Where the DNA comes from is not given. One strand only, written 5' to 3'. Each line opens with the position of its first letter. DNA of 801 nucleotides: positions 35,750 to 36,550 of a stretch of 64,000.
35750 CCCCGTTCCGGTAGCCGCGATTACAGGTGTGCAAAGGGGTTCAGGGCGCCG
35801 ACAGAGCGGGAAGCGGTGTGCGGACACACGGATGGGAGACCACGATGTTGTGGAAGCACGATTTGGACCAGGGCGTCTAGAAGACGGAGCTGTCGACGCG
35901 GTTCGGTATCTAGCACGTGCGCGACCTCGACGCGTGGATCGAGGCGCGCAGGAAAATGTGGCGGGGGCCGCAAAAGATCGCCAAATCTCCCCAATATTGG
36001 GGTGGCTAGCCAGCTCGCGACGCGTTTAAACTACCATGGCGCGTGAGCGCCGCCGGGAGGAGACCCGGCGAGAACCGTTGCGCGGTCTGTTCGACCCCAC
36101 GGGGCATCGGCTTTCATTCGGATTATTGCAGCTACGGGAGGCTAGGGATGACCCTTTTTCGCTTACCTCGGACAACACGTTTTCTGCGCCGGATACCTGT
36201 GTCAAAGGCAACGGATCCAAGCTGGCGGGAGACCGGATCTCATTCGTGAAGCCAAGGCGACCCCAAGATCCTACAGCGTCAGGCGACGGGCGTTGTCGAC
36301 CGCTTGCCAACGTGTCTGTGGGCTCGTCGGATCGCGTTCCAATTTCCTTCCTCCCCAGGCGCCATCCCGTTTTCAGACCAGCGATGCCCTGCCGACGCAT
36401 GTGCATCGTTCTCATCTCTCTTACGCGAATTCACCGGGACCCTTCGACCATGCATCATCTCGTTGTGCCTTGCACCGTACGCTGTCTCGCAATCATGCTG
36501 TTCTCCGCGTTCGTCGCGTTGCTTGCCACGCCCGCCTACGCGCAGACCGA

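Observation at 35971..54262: Five copies of a ~100-bp promoter element with a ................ palindrome define a probable regulon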

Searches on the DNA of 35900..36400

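Call 44: search_rna_families(source=window, start=35900, end=36400, threshold=evalue, max_evalue=10)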
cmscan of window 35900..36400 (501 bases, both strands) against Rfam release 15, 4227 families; matches with E-value up to 10: 3.
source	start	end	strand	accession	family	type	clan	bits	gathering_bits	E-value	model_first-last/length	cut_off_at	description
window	36273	36296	+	RF01796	frnS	Gene; sRNA;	-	14.5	60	8.6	11-34/119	no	Fumarate/nitrate reductase regulator sRNA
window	36325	36363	-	RF01625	ceN28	Gene; snRNA; snoRNA; CD-box;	-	14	70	5.8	1-88/88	no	Caenorhabditis snoRNA ceN28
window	36141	36190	-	RF01129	sR44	Gene; snRNA; snoRNA; CD-box;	-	10.6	45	5.5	1-55/55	no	Small nucleolar RNA sR44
